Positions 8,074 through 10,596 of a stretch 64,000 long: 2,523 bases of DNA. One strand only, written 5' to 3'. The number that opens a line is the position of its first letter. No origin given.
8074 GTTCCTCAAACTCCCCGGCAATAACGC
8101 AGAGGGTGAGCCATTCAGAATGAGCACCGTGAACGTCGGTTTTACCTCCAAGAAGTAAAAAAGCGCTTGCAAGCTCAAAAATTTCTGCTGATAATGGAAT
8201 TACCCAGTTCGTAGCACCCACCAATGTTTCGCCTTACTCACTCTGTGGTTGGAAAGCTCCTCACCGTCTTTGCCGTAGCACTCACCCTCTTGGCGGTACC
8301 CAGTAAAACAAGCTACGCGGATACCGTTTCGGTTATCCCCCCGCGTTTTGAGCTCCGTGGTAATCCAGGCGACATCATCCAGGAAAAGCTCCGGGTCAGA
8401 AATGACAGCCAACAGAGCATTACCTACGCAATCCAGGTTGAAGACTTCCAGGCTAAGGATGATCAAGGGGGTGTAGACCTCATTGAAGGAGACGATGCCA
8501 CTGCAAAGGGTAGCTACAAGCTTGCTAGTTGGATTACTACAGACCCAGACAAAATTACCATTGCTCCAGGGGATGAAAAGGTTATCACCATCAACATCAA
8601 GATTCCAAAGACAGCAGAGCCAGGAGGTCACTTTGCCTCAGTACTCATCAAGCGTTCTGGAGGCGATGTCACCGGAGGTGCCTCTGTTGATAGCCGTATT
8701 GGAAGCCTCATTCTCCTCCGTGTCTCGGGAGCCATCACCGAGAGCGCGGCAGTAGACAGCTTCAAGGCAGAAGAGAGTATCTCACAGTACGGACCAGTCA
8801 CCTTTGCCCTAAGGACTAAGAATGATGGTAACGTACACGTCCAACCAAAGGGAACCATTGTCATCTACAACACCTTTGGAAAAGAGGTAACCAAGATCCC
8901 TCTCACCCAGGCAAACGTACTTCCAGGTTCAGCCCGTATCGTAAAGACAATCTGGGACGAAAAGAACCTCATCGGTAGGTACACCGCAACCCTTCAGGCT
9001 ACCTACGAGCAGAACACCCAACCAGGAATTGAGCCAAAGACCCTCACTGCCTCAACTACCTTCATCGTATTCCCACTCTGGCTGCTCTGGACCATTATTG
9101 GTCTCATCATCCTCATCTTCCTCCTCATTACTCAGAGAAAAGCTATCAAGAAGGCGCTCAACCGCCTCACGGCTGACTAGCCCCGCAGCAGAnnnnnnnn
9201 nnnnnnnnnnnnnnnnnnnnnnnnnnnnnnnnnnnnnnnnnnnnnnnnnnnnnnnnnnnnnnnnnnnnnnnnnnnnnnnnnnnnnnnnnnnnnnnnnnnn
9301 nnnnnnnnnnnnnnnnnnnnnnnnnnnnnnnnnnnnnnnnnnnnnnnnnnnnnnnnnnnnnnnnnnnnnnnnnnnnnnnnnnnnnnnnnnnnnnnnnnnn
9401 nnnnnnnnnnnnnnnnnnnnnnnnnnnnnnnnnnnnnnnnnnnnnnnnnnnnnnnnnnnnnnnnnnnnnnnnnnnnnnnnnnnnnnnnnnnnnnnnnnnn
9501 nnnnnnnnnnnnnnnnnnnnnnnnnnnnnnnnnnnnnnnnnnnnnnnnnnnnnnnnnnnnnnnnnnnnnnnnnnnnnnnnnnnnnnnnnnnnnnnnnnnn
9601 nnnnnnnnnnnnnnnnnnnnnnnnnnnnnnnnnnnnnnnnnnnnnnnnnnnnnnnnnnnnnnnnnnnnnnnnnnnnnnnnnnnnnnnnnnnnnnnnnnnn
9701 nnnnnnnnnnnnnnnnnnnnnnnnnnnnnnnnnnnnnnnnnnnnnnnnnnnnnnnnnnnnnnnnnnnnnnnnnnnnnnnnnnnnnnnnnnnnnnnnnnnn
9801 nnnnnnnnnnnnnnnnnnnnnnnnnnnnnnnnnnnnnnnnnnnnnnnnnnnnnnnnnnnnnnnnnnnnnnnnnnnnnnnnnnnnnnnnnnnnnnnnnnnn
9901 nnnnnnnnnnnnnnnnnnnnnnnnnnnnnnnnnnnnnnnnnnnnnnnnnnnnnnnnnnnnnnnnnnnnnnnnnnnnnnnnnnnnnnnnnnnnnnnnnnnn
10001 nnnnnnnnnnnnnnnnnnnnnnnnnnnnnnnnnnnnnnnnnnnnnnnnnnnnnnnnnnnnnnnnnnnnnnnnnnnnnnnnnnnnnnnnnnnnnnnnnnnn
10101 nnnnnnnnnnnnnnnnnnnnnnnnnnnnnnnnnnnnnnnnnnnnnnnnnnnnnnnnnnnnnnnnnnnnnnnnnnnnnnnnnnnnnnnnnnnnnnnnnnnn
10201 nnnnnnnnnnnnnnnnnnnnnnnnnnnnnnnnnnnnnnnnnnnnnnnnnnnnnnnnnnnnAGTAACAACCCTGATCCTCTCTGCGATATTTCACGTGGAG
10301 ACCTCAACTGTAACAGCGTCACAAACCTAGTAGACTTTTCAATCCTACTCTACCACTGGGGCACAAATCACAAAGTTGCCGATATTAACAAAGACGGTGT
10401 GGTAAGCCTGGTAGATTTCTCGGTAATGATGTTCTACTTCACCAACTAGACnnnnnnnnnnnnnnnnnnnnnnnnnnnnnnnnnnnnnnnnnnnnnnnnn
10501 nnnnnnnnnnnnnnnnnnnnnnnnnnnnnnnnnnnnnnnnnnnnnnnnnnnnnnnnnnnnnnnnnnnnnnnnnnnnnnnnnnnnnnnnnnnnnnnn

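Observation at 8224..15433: Seven-gene operon encoding a candidate cohesin-dockerin cell-surface assembly system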

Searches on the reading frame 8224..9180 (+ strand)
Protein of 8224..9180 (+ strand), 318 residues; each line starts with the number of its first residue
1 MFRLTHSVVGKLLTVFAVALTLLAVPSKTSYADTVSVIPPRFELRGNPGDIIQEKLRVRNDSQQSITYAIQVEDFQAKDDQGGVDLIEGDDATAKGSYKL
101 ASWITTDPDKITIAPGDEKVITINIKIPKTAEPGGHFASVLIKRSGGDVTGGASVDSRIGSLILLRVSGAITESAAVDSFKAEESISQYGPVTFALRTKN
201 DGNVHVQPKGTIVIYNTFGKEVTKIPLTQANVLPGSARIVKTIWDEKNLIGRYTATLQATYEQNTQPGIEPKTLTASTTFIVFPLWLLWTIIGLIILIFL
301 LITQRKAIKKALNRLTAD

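Call 3: search_protein_families(library=pfam, proteins=[window:8224-9180:+], max_evalue=1)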
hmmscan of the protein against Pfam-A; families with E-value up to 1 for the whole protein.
window:8224-9180:+ (318 aa): 5 families
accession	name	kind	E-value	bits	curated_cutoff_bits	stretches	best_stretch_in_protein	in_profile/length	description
PF06030.18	WxLIP_PGBD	-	5.4e-08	33.3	27.3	1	42-140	19-117/121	WxL Interacting Protein, peptidoglycan binding domain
PF06280.18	fn3_5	-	7e-05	23.9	27.6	1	49-137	7-91/112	Fn3-like domain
PF00963.24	Cohesin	-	0.057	14.1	24.1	1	46-148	10-120/139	Cohesin domain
PF10633.15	NPCBM_assoc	-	0.061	14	24.4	1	106-136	38-69/78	NPCBM-associated, NEW3 domain of alpha-galactosidase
PF11614.14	FixG_C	-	0.1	13.2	25.6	1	56-133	37-92/119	IG-like fold at C-terminal of FixG, putative oxidoreductase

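Call 4: search_protein_families(library=ncbifam, proteins=[window:8224-9180:+], max_evalue=1)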
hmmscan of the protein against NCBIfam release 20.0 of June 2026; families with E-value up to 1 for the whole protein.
window:8224-9180:+ (318 aa): 0 families

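Call 23: search_solved_structures(query=window:8224-9180:+, max_evalue=10, show_alignments=1)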
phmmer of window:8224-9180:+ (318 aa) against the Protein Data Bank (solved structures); distinct sequences matched with E-value up to 10: 2.
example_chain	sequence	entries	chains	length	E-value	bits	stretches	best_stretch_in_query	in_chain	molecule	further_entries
5tgd_A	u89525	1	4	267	0.93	12.1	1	217-255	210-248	FolM Alternative dihydrofolate reductase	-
5bt9_A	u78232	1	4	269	0.96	12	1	217-255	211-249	3-oxoacyl-(Acyl-carrier-protein) reductase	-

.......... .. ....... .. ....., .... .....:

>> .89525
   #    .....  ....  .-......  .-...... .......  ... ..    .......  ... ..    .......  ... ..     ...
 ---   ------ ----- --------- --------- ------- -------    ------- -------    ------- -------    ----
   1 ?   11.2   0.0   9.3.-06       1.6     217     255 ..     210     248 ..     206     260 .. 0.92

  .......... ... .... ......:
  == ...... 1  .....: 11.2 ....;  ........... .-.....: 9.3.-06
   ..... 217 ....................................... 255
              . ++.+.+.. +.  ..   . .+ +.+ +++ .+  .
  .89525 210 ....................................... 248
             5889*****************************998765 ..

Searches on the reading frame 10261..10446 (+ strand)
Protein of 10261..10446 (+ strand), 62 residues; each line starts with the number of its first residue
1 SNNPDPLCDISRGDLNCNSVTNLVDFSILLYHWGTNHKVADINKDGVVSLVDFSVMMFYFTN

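Call 57: find_homologous_proteins(query=A6, max_evalue=0.001)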
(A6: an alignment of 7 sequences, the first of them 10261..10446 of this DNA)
Query A6 (7 sequences) (62 aa, profile of the alignment): 140 proteins with E <= 0.001 among 163 candidates; the best 120 are listed.
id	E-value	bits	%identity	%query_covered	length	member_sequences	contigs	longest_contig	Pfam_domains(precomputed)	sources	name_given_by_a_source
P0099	2.1e-28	116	60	97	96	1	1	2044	PF00404.25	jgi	jgi:hypothetical protein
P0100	5.7e-25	105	63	84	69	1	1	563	PF00404.25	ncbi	-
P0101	3.2e-24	103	55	97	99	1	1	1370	PF00404.25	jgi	jgi:hypothetical protein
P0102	1.6e-23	100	60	89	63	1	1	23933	PF00404.25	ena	-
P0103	1.5e-22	97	67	84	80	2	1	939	PF00404.25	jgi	jgi:hypothetical protein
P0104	7.7e-22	95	44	85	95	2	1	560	PF00404.25,PF00036.39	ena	-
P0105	1.3e-21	94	65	82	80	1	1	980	PF00404.25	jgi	jgi:hypothetical protein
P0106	3.7e-21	93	65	87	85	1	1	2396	-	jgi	-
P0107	8.3e-21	92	55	94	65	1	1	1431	PF00404.25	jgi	jgi:hypothetical protein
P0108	1.1e-20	91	59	92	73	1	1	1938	PF00404.25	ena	-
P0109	1.3e-20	91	57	85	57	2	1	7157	PF00404.25,PF13499.13,PF13833.13,PF13202.13,PF00036.39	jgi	-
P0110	2.8e-20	90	56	95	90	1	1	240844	PF00404.25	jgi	jgi:hypothetical protein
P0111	4.4e-19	86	63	77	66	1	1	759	PF00404.25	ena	-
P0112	4.5e-19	86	53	89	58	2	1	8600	PF00404.25,PF13833.13,PF00036.39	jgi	jgi:hypothetical protein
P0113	6.7e-19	85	59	82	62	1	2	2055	PF00404.25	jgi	jgi:hypothetical protein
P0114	8.0e-19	85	44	77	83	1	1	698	PF00404.25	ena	-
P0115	8.5e-19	85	59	82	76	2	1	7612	PF00404.25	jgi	jgi:hypothetical protein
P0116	9.2e-19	85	56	84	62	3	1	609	PF00404.25,PF13499.13,PF13833.13,PF00036.39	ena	-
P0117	1.2e-18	85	49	90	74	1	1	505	PF00404.25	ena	-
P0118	1.6e-18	84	56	81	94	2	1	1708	PF00404.25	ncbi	-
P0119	1.7e-18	84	61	79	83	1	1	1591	PF00404.25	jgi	jgi:hypothetical protein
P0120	2.6e-18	84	57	79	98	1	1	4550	PF00404.25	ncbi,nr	ncbi:hypothetical protein K8R32_05300, partial [bacterium]|nr:hypothetical protein [bacterium]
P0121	6.1e-18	82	59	79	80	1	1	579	PF00404.25,PF13833.13,PF13202.13,PF00036.39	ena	-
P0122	1.2e-17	81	60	76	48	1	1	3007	PF00404.25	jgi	jgi:hypothetical protein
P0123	1.3e-17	81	51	98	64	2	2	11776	PF00404.25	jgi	jgi:hypothetical protein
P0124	1.4e-17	81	49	90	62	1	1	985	PF00404.25,PF13833.13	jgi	jgi:hypothetical protein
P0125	1.8e-17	81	58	81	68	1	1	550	PF00404.25,PF00036.39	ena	-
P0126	2.5e-17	80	54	81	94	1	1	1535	PF00404.25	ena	-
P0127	3.0e-17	80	56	77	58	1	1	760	PF00404.25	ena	-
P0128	4.0e-17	80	48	94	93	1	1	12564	PF00404.25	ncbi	ncbi:MAG: dockerin type I domain-containing protein, partial [Candidatus Spechtbacterales bacterium]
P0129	4.1e-17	80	59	82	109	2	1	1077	PF00404.25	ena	-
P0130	4.3e-17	80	51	77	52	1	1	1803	PF00404.25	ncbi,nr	ncbi:hypothetical protein HY091_00005, partial [Candidatus Kaiserbacteria bacterium]|nr:hypothetical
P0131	4.5e-17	80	53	90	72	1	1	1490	PF00404.25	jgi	jgi:hypothetical protein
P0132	5.1e-17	79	53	82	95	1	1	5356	PF00404.25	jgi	-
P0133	5.5e-17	79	45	100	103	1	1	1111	PF00404.25,PF13833.13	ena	-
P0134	8.7e-17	79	55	79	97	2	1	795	PF00404.25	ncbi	-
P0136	1.2e-16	78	52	81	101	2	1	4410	PF00404.25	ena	-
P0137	1.2e-16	78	55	79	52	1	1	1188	PF00404.25,PF13833.13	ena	-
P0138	1.2e-16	78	49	92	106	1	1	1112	PF00404.25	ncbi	-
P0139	2.4e-16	77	58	81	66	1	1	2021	PF00404.25,PF00036.39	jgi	jgi:hypothetical protein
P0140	2.5e-16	77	51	90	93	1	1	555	PF00404.25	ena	-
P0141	3.2e-16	77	48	97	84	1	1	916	PF00404.25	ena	-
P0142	5.9e-16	76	56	81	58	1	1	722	PF00404.25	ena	-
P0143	6.0e-16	76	49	81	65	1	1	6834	PF00404.25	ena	-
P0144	7.3e-16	76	54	81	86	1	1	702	PF00404.25,PF00036.39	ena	-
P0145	7.5e-16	76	58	81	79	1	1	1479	PF00404.25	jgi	jgi:hypothetical protein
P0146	8.6e-16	76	56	81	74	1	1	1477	PF00404.25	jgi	-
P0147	1.1e-15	75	50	90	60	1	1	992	PF00404.25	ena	-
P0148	1.4e-15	75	53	79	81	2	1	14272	PF00404.25,PF13517.13,PF13202.13,PF00036.39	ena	-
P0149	1.4e-15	75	46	89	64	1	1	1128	PF00404.25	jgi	jgi:hypothetical protein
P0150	1.4e-15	75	55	82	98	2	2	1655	PF00404.25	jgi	jgi:hypothetical protein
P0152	2.2e-15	74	48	84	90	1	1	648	PF00404.25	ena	-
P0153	2.5e-15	74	53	79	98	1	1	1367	PF00404.25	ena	-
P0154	2.9e-15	74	54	81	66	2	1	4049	PF00404.25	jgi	jgi:hypothetical protein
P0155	3.7e-15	73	54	79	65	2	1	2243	PF00404.25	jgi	-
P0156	4.6e-15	73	50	79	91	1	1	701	PF00404.25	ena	-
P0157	5.0e-15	73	53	79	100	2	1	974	PF00404.25,PF13833.13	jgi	jgi:hypothetical protein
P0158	9.0e-15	72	53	82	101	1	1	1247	PF00404.25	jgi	jgi:hypothetical protein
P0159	9.2e-15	72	41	94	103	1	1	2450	PF00404.25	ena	-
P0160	1.0e-14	72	56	81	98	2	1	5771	PF00404.25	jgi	jgi:hypothetical protein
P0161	1.1e-14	72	50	79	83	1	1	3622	PF00404.25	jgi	-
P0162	1.1e-14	72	52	77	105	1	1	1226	PF00404.25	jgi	jgi:hypothetical protein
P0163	1.3e-14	72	49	92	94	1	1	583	PF00404.25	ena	-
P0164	1.3e-14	72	54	77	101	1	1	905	PF00404.25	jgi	jgi:hypothetical protein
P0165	1.7e-14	71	47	82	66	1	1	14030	PF00404.25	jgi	jgi:hypothetical protein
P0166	2.1e-14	71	44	90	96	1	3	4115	PF00404.25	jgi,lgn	-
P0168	3.5e-14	70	53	85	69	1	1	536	PF00404.25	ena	-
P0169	3.5e-14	70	47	81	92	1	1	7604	PF00404.25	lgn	-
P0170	4.9e-14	70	55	79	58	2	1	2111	PF00404.25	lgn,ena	-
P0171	5.0e-14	70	42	92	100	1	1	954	PF00404.25,PF00036.39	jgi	jgi:hypothetical protein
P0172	5.1e-14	70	49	79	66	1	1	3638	PF00404.25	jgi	-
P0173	5.2e-14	70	53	79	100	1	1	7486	PF00404.25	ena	-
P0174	6.8e-14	69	39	79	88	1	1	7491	PF00404.25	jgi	jgi:hypothetical protein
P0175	7.3e-14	69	48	97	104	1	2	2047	PF00404.25,PF00036.39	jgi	jgi:hypothetical protein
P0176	7.3e-14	69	44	89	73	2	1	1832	PF00404.25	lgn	-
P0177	8.5e-14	69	50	81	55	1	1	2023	PF00404.25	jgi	jgi:hypothetical protein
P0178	9.0e-14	69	49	89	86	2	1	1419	PF00404.25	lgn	-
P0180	1.4e-13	68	48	84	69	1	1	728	PF00404.25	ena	-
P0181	1.4e-13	68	54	77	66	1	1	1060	PF00404.25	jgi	jgi:hypothetical protein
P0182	1.5e-13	68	52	81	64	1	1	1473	PF00404.25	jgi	jgi:hypothetical protein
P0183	3.0e-13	67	48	97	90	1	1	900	PF00404.25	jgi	jgi:hypothetical protein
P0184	3.0e-13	67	40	77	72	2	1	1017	PF00404.25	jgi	jgi:hypothetical protein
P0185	3.4e-13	67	49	79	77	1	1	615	PF00404.25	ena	-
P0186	4.3e-13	67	39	100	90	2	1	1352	PF00404.25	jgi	jgi:hypothetical protein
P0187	9.4e-13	66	51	79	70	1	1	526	PF00404.25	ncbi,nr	ncbi:hypothetical protein KC850_04480, partial [Candidatus Kaiserbacteria bacterium]|nr:hypothetical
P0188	1.4e-12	65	50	81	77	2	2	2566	PF00404.25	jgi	jgi:hypothetical protein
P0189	1.7e-12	65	51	79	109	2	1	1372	PF00404.25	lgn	-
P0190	1.8e-12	65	43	87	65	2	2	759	PF00404.25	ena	-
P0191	3.0e-12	64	44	84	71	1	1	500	PF00404.25,PF00036.39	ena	-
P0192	3.1e-12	64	39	92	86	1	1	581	PF00404.25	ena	-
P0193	3.5e-12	64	48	77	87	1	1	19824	PF00404.25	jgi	jgi:hypothetical protein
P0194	4.1e-12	64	47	76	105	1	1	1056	PF00404.25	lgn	-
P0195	5.8e-12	63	51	79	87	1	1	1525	PF00404.25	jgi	jgi:hypothetical protein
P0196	7.3e-12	63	49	82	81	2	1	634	PF00404.25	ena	-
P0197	1.0e-11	62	38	95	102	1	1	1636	PF00404.25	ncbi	-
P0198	1.2e-11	62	46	77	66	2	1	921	PF00404.25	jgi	jgi:hypothetical protein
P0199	1.3e-11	62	47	79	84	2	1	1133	PF00404.25,PF13202.13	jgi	jgi:hypothetical protein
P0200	1.7e-11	62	45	82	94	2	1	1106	PF00404.25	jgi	jgi:hypothetical protein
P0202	2.8e-11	61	40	77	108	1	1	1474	PF00404.25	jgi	jgi:hypothetical protein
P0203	3.2e-11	61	43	76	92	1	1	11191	PF00404.25,PF00036.39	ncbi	ncbi:MAG: dockerin type I domain-containing protein, partial [bacterium]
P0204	3.8e-11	61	45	82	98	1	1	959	PF00404.25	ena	-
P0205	4.5e-11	60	44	77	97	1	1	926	PF00404.25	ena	-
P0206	8.1e-11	60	54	73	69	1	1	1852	PF00404.25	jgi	jgi:hypothetical protein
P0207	1.1e-10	59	36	92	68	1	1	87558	PF00404.25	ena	-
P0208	1.2e-10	59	44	77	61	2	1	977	PF00404.25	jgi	jgi:hypothetical protein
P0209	1.3e-10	59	45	85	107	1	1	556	PF00404.25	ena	-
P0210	1.4e-10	59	39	100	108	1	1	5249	PF00404.25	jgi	jgi:hypothetical protein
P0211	2.8e-10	58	41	84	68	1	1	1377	PF00404.25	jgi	jgi:hypothetical protein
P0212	3.7e-10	58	42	82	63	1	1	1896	PF00404.25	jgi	jgi:hypothetical protein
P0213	1.2e-9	56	46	77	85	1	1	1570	PF00404.25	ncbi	-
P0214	1.3e-9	56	41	81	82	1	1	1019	PF00404.25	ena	-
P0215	1.7e-9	55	36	84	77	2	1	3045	PF00404.25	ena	-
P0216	1.7e-9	55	41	82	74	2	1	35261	PF00404.25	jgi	-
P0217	1.8e-9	55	36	92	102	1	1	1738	PF00404.25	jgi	-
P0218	2.7e-9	55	39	84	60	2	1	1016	PF00404.25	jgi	-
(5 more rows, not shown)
